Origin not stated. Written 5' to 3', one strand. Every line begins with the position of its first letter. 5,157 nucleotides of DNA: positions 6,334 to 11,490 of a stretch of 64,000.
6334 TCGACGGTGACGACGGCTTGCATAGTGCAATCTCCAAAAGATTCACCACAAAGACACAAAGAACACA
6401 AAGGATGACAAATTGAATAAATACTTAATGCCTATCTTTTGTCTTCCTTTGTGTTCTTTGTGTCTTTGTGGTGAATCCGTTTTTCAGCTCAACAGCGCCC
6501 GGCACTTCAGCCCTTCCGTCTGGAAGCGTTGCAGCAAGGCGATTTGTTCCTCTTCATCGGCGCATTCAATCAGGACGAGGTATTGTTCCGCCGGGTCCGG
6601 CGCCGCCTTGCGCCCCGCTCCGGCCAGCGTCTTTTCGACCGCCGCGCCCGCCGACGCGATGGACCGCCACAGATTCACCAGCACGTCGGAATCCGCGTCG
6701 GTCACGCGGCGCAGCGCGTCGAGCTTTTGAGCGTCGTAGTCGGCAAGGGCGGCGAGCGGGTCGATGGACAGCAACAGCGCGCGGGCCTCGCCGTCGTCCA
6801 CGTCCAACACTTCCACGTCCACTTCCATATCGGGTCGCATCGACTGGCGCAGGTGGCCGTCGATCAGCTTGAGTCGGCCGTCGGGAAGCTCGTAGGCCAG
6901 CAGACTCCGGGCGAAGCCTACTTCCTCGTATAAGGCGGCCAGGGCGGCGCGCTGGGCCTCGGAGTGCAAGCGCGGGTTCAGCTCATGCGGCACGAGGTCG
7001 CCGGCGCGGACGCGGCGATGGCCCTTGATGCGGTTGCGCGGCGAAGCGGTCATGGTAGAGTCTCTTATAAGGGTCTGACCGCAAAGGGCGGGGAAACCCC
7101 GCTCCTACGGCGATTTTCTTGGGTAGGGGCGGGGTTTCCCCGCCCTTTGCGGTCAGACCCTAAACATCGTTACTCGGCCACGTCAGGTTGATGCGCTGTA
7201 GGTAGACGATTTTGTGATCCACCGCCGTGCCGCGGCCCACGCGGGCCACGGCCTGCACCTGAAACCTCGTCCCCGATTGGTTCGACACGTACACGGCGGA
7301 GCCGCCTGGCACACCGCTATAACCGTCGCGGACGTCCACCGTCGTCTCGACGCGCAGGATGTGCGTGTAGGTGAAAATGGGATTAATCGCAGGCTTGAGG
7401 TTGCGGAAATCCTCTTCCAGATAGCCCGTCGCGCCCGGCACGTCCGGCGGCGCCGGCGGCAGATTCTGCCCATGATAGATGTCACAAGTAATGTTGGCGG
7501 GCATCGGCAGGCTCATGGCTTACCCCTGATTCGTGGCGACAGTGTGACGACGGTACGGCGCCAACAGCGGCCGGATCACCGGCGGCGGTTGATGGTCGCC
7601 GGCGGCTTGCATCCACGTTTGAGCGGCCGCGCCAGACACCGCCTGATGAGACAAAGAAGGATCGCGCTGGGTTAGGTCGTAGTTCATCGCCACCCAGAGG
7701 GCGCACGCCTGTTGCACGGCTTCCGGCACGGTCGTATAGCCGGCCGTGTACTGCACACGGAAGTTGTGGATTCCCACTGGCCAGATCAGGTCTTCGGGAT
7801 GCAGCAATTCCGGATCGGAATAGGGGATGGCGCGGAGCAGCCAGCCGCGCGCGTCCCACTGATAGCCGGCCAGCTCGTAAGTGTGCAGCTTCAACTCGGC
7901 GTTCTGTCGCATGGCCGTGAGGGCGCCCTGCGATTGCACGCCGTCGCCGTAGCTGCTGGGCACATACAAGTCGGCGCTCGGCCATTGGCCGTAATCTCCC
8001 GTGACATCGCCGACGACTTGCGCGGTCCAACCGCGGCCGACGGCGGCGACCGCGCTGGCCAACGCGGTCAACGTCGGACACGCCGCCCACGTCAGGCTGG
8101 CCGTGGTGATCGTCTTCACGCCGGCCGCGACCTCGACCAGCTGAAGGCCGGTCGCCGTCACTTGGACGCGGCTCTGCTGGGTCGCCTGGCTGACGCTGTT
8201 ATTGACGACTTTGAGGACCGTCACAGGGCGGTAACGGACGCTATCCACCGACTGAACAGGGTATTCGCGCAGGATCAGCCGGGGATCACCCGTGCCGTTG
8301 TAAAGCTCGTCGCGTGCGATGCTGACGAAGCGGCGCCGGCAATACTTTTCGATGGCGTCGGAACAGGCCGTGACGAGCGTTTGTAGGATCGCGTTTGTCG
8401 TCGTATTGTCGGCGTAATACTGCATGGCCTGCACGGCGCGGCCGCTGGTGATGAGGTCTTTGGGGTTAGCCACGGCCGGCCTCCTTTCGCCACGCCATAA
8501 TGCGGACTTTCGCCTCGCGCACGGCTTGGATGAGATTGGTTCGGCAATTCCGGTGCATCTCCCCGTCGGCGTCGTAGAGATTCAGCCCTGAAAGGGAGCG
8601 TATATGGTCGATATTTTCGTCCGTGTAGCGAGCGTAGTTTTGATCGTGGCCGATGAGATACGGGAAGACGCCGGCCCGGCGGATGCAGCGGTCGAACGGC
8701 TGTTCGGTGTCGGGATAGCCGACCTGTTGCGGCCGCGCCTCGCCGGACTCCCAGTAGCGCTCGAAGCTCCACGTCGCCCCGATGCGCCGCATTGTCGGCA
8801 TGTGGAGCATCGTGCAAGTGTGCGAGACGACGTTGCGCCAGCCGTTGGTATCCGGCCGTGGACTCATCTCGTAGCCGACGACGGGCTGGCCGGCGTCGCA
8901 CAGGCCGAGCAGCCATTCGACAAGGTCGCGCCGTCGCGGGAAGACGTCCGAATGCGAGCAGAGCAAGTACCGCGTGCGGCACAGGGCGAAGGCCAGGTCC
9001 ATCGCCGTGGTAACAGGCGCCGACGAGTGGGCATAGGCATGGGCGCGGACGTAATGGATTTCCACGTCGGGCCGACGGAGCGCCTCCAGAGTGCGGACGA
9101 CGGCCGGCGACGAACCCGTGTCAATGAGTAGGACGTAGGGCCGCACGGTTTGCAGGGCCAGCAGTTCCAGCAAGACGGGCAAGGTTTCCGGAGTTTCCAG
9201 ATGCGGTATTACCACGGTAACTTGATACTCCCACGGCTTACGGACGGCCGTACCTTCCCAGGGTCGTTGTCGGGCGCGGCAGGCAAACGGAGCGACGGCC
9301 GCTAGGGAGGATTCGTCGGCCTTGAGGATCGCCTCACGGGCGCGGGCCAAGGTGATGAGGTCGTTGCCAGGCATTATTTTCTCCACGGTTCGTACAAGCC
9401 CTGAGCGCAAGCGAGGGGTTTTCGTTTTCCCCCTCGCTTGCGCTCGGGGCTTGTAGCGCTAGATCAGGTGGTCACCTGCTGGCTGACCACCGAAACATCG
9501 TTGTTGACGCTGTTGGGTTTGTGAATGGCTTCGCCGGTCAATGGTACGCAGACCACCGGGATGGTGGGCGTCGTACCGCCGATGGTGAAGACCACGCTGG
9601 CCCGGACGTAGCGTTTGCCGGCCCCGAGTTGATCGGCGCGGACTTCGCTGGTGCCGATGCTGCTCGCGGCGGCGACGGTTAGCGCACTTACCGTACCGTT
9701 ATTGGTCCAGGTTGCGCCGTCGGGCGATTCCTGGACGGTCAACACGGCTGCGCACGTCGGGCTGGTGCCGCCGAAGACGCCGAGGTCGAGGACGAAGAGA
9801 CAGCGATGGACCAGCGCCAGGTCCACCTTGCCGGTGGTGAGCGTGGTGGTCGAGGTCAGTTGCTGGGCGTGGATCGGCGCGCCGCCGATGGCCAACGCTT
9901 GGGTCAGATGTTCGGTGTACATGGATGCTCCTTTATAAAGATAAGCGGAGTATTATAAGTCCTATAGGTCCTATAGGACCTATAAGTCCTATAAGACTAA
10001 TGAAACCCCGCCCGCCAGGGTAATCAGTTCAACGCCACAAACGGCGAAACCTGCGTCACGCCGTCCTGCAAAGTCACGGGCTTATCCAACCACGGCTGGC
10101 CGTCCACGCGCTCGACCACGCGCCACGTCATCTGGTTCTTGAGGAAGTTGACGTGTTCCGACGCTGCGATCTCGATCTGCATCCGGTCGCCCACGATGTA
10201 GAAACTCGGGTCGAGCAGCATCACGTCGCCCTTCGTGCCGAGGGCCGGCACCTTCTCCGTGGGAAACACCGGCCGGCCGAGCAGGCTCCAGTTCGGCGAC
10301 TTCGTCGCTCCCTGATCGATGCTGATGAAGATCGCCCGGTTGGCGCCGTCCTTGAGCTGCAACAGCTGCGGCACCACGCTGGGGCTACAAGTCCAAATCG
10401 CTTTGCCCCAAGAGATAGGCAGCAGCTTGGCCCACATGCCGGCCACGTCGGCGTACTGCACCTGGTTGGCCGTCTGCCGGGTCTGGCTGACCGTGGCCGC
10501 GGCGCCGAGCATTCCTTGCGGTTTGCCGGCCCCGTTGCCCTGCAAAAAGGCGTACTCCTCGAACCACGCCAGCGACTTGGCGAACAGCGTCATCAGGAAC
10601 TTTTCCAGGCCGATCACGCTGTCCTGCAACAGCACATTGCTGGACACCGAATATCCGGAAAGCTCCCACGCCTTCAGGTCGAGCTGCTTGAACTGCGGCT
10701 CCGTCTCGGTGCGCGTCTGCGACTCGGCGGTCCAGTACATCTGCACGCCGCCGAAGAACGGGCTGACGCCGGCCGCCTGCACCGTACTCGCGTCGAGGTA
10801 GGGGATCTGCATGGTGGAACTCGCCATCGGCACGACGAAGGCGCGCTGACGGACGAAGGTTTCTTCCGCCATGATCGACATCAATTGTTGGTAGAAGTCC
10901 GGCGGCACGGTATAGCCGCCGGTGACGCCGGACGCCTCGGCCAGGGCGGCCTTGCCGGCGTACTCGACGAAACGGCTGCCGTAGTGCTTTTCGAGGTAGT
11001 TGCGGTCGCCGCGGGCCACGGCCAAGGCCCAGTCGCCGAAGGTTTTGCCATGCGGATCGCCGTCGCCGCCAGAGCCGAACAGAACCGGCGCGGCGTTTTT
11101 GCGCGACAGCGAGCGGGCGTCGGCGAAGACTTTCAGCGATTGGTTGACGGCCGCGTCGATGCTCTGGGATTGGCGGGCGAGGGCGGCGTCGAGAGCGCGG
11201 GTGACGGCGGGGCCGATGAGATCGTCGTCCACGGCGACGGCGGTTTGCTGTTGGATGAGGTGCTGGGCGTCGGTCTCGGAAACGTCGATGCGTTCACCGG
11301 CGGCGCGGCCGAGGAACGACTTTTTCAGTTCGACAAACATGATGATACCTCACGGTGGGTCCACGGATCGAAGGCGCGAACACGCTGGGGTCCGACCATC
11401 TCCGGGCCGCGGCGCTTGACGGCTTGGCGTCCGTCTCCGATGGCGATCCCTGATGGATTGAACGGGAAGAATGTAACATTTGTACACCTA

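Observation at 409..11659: Four A/T-rich arrays of an 8-bp palindrome (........) at exact 9-bp spacing, confined to the first 11.7 kb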

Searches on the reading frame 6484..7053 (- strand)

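Call 10: search_protein_families(library=pfam, proteins=[window:6484-7053:-], max_evalue=0.01)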
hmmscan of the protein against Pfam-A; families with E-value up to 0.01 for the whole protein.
window:6484-7053:- (189 aa): 0 families

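Call 58: search_protein_families(library=phrogs, proteins=[window:6484-7053:-], max_evalue=0.01)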
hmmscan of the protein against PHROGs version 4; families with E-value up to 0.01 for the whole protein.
window:6484-7053:- (189 aa): 5 families
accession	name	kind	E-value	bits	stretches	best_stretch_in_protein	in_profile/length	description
phrog_620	-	DNA, RNA and nucleotide metabolism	1.6e-07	32.6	1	15-123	12-120/217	ParB-like partition protein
phrog_498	-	other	2.2e-07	30.8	1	15-120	38-145/633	DNA methyltransferase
phrog_9353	-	unknown function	4.4e-06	27.8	1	23-121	22-123/245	-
phrog_930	-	DNA, RNA and nucleotide metabolism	3e-05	25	1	17-128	12-123/223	ParB-like partition protein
phrog_723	-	DNA, RNA and nucleotide metabolism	0.00046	21.1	1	14-115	15-119/223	ParB-like partition protein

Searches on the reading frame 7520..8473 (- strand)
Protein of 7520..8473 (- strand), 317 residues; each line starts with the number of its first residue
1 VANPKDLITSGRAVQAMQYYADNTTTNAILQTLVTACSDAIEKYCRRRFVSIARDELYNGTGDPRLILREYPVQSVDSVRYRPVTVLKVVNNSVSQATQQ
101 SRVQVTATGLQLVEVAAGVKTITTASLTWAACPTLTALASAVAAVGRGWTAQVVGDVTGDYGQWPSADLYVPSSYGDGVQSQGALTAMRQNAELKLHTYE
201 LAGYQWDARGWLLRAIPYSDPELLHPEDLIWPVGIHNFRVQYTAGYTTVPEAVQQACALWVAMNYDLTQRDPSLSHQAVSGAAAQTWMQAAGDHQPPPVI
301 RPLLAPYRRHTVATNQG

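Call 10: search_protein_families(library=pfam, proteins=[window:7520-8473:-], max_evalue=0.01)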
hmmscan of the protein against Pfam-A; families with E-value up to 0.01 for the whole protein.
window:7520-8473:- (317 aa): 0 families

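Call 58: search_protein_families(library=phrogs, proteins=[window:7520-8473:-], max_evalue=0.01)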
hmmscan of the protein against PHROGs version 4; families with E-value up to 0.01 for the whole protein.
window:7520-8473:- (317 aa): 1 family
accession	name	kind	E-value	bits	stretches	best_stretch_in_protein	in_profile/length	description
phrog_442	-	connector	3.5e-25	89.8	2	198-313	166-266/270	head-tail adaptor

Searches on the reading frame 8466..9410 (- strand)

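Call 10: search_protein_families(library=pfam, proteins=[window:8466-9410:-], max_evalue=0.01)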
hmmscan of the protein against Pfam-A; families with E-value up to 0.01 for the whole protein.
window:8466-9410:- (314 aa): 1 family
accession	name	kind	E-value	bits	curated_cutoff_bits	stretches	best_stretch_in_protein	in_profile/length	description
PF00535.33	Glycos_transf_2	-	0.0038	17.6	23.3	0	65-176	1-108/168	Glycosyl transferase family 2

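Call 58: search_protein_families(library=phrogs, proteins=[window:8466-9410:-], max_evalue=0.01)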
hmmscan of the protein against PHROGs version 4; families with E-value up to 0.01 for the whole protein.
window:8466-9410:- (314 aa): 0 families

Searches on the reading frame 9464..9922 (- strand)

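Call 10: search_protein_families(library=pfam, proteins=[window:9464-9922:-], max_evalue=0.01)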
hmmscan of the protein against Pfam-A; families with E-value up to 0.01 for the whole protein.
window:9464-9922:- (152 aa): 0 families

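Call 58: search_protein_families(library=phrogs, proteins=[window:9464-9922:-], max_evalue=0.01)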
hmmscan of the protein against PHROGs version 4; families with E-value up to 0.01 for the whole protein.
window:9464-9922:- (152 aa): 2 families
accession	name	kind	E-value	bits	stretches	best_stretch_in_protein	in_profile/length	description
phrog_5707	-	unknown function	9.7e-08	33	1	22-132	18-129/134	-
phrog_9522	-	tail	8.3e-06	26.3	1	14-124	132-235/241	major tail protein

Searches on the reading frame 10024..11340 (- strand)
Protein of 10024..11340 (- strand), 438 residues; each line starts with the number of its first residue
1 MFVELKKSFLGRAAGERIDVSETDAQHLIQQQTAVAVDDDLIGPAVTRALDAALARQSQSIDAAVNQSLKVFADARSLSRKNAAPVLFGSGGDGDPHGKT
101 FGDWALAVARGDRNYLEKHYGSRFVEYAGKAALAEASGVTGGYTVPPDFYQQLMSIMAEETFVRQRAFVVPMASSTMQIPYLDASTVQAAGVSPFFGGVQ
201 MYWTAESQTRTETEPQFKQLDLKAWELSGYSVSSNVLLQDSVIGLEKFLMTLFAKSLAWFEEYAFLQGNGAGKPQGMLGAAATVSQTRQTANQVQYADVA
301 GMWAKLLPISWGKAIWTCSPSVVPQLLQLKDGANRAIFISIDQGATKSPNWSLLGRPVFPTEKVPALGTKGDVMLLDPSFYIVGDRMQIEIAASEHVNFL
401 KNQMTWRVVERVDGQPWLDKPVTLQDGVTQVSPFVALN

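Call 11: search_protein_families(library=pfam, proteins=[window:10024-11340:-], max_evalue=0.01)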
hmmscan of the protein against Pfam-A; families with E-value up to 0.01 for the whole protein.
window:10024-11340:- (438 aa): 2 families
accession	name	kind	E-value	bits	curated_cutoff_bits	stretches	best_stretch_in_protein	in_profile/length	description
PF05065.19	Phage_capsid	-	2.2e-46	158.9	24.2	1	141-422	1-275/280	Phage capsid family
PF23843.2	DUF7210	-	0.0033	17.4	27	1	13-33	17-37/38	Domain of unknown function (DUF7210)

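Call 22: find_encoding_contigs(protein=window:10024-11340:-, flank=10000, max_places=10)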
Protein window:10024-11340:- (438 aa): 13 contigs read that carry it; 8 places shown.
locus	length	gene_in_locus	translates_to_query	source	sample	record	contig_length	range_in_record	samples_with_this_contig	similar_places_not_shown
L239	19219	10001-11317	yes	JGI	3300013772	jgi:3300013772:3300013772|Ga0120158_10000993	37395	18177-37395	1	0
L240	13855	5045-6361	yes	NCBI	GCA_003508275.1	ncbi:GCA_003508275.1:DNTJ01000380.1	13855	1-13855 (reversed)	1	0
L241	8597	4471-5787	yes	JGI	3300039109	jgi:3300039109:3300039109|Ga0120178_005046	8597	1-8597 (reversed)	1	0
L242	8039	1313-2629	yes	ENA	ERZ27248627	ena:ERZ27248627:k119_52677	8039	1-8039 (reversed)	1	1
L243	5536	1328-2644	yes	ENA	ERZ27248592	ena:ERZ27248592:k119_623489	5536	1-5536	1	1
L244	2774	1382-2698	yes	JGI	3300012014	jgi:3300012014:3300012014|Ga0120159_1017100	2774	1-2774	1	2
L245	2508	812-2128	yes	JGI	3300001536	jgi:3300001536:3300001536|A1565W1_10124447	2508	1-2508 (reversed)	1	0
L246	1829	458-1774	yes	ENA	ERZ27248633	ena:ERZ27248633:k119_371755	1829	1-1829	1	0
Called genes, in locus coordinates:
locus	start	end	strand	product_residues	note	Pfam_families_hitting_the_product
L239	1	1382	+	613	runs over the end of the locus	PF00211:Guanylate_cyc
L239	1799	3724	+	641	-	PF13589:HATPase_c_3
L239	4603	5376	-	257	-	-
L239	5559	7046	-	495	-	PF00171:Aldedh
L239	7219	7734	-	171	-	-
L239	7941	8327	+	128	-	-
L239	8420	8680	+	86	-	-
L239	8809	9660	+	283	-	PF03190:Thioredox_DsbH, PF13899:Thioredoxin_7, PF00085:Thioredoxin (weak), PF13098:Thioredoxin_2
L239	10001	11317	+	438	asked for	PF05065:Phage_capsid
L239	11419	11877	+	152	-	-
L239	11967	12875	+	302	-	-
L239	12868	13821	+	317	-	PF24163:HCP (weak)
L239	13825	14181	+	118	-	-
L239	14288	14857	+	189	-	-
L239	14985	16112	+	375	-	PF00005:ABC_tran (faint), PF13401:AAA_22 (faint), PF00583:Acetyltransf_1 (faint)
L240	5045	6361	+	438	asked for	PF05065:Phage_capsid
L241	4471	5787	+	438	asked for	PF05065:Phage_capsid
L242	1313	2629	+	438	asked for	PF05065:Phage_capsid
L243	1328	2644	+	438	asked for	PF05065:Phage_capsid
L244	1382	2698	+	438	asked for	PF05065:Phage_capsid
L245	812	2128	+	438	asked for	PF05065:Phage_capsid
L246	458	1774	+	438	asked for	PF05065:Phage_capsid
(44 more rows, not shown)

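Call 42: find_related_loci(query=window:10024-11340:-, collection=metagenome_contigs, flank=6000)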
Query window:10024-11340:- (438 aa) in metagenome_contigs; peptide patterns used: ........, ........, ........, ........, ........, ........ (x = any residue, [..] = any of these).
209 stretches matched a pattern; 160 encode a relative of the query (tblastn E <= 1e-3); the best 80 are kept; 80 distinct loci.
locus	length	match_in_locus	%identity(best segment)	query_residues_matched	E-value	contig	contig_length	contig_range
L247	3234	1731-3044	91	1-438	0e+0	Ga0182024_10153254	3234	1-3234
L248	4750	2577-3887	77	1-438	0e+0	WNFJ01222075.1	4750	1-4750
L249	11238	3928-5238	73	1-438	0e+0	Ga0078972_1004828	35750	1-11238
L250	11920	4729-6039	73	1-438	0e+0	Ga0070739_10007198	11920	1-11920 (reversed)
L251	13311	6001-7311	73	1-438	0e+0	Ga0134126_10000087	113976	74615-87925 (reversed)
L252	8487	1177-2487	72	1-438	0e+0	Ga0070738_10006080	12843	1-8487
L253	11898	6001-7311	72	1-438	0e+0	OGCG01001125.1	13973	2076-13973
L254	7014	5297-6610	72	1-438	0e+0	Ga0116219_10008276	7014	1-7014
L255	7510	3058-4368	72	1-438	0e+0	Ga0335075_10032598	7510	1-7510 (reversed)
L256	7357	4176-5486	71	1-438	0e+0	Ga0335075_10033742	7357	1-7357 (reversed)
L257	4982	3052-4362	70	1-438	0e+0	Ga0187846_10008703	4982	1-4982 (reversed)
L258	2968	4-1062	83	85-438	0e+0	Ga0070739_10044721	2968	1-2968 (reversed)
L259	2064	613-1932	68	1-438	0e+0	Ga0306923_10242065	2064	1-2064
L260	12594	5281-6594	72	1-438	0e+0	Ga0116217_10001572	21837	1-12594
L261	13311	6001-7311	73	1-438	0e+0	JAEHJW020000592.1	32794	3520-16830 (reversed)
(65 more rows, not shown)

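Call 43: find_related_loci(query=window:10024-11340:-, collection=viral_contigs, flank=6000)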
Query window:10024-11340:- (438 aa) in viral_contigs; peptide patterns used: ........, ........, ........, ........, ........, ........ (x = any residue, [..] = any of these).
103 stretches matched a pattern; 102 encode a relative of the query (tblastn E <= 1e-3); the best 80 are kept; 79 distinct loci.
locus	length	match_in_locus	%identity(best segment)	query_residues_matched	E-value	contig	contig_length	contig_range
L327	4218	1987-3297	79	1-438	0e+0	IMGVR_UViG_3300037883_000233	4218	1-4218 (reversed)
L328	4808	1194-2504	77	1-438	0e+0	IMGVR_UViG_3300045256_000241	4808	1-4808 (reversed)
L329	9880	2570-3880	77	1-438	0e+0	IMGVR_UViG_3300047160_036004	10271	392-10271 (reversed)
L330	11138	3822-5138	75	1-438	0e+0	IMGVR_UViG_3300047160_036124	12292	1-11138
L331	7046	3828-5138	73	1-438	0e+0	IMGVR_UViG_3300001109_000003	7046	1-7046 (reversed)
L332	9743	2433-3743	73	1-438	0e+0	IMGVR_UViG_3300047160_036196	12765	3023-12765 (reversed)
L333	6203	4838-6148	73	1-438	0e+0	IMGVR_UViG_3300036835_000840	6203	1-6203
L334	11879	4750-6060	73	1-438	0e+0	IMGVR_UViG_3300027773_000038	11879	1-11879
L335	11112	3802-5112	73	1-438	0e+0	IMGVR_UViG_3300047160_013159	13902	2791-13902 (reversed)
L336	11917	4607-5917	73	1-438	0e+0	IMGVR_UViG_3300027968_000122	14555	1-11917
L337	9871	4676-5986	73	1-438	0e+0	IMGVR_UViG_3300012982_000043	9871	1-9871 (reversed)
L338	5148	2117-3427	72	1-438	0e+0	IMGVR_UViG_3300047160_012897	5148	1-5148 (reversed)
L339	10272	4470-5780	72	1-438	0e+0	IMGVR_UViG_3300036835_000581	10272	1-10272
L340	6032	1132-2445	72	1-438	0e+0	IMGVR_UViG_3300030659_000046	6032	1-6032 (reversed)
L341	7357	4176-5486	71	1-438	0e+0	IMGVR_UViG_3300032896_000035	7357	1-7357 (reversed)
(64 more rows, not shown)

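Call 58: search_protein_families(library=phrogs, proteins=[window:10024-11340:-], max_evalue=0.01)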
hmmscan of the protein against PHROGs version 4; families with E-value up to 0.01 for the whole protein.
window:10024-11340:- (438 aa): 3 families
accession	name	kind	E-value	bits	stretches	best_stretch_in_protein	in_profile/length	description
phrog_10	-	head and packaging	3e-46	159.7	1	50-431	310-642/752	major head protein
phrog_617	-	head and packaging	1.1e-17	65.2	1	54-395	254-585/626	major head protein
phrog_3357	-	unknown function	0.0011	19.6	1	13-40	31-58/65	-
